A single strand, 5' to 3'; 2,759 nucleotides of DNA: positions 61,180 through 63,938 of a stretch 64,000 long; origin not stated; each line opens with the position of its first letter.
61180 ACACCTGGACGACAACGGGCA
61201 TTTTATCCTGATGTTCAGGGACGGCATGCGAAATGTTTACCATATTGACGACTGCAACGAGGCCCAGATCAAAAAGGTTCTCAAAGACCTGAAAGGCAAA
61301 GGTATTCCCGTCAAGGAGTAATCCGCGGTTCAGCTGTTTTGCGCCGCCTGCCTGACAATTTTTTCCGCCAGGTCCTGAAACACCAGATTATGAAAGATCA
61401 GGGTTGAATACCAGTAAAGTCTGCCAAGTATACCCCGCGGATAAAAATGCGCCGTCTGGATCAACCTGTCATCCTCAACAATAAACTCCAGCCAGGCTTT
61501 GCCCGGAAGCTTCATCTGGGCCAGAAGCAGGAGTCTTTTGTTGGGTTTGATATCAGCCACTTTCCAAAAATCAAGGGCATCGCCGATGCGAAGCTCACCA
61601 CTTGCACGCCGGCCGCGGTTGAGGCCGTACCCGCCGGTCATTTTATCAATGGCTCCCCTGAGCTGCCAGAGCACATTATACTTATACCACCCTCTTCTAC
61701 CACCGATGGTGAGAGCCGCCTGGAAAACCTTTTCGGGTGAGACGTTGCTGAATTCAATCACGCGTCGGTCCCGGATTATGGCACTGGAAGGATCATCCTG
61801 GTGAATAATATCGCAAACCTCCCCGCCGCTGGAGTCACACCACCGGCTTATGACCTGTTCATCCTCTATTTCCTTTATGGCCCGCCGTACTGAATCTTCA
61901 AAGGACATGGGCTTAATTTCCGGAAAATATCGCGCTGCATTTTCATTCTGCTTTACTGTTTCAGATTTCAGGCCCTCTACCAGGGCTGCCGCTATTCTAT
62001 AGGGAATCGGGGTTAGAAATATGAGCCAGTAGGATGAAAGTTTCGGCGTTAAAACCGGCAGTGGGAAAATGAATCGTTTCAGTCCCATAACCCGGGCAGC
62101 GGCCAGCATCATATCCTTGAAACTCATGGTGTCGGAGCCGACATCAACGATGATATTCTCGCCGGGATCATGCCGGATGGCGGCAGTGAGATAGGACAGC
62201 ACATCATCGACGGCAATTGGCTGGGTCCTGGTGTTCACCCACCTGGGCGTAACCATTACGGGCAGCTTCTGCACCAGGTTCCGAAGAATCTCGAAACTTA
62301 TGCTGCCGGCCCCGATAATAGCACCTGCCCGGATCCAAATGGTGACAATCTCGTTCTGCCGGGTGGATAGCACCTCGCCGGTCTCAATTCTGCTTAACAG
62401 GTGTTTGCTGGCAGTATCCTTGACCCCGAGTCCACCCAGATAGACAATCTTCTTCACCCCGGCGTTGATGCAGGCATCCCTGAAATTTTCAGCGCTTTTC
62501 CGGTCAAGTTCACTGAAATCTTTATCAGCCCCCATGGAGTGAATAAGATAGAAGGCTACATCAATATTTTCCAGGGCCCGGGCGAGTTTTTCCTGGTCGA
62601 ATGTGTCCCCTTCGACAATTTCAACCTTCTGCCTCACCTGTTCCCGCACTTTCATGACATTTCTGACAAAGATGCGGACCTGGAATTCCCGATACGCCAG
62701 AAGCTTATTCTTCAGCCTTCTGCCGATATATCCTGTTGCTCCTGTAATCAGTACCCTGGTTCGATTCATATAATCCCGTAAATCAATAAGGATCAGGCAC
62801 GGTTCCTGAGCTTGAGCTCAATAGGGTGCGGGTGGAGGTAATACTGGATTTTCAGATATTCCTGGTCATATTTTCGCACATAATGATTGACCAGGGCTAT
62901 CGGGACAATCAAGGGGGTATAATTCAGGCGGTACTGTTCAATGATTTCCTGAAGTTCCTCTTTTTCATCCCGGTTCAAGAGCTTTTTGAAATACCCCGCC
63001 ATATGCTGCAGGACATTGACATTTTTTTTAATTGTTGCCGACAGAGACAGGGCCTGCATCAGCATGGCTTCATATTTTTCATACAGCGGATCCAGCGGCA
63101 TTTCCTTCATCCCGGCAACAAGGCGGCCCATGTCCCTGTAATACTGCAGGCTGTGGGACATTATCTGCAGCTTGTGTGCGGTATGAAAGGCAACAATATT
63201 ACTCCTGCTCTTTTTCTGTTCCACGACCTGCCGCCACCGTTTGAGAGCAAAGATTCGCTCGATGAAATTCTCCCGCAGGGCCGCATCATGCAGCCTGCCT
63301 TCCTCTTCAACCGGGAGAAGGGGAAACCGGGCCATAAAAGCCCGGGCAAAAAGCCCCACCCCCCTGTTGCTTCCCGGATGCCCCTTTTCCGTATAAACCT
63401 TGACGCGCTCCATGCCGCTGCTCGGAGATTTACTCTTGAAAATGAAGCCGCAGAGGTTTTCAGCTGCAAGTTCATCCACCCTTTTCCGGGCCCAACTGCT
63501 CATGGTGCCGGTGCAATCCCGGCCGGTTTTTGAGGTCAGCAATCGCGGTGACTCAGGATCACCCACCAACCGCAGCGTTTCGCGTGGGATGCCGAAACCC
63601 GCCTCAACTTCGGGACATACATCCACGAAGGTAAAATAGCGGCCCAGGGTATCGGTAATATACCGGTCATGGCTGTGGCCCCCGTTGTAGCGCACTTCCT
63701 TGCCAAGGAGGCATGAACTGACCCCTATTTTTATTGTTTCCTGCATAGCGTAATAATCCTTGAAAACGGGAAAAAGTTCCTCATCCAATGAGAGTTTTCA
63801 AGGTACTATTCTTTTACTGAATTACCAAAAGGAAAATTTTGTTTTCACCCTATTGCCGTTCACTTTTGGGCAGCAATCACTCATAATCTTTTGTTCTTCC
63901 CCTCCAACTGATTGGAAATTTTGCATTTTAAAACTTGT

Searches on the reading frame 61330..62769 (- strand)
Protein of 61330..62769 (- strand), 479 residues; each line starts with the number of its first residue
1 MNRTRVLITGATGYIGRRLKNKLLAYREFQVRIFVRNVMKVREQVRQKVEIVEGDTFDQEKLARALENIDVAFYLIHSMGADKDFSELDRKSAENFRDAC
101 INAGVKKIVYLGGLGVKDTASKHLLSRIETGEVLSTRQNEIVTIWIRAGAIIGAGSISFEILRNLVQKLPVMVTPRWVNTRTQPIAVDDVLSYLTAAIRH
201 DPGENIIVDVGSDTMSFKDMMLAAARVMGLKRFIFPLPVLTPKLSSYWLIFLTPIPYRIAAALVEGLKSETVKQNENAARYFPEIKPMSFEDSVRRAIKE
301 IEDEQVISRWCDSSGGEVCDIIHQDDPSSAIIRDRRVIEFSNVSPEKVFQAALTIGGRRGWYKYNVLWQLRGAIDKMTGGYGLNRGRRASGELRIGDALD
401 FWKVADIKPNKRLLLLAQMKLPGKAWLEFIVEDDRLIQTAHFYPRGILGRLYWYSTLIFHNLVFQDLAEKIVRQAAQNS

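Call 57: search_protein_families(library=pfam, proteins=[window:61330-62769:-], max_evalue=0.001)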
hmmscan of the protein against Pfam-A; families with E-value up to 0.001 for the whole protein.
window:61330-62769:- (479 aa): 7 families
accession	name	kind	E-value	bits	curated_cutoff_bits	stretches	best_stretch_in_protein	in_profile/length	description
PF11066.14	DUF2867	-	1.2e-30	107.1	27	1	332-465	7-140/142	Protein of unknown function (DUF2867)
PF13460.12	NAD_binding_10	-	4.3e-20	72.8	27.2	1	10-123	1-108/184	NAD(P)H-binding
PF05368.20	NmrA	-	5.4e-14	52.9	27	1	4-112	3-106/298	NmrA-like family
PF01073.25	3Beta_HSD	-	2.8e-11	43.4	22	1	7-116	1-119/280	3-beta hydroxysteroid dehydrogenase/isomerase family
PF01370.27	Epimerase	-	4.4e-09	36.5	20.9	1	6-112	1-114/240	NAD dependent epimerase/dehydratase family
PF02719.21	Polysacc_synt_2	-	0.0004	20.1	20.2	0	6-73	1-82/293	Polysaccharide biosynthesis protein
PF07993.18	NAD_binding_4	-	0.00062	19.4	20.1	0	8-66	1-60/258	Male sterility protein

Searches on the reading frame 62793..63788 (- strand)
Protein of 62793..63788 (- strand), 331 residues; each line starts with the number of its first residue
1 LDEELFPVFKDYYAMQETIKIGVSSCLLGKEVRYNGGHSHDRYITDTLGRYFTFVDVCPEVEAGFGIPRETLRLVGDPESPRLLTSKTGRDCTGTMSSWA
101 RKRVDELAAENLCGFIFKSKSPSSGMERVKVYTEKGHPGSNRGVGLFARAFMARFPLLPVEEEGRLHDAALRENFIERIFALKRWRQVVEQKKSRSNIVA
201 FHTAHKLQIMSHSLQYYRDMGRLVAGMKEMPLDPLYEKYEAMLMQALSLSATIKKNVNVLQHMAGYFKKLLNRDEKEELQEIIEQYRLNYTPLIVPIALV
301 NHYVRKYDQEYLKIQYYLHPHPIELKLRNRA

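Call 57: search_protein_families(library=pfam, proteins=[window:62793-63788:-], max_evalue=0.001)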
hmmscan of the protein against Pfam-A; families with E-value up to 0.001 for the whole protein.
window:62793-63788:- (331 aa): 2 families
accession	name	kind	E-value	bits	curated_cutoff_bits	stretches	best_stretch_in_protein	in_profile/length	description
PF08349.16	DUF1722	-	1.5e-41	141.8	22.5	1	206-322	1-117/117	Protein of unknown function (DUF1722)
PF04463.17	2-thiour_desulf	-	7.2e-41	139.9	34.7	1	21-163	1-141/141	2-thiouracil desulfurase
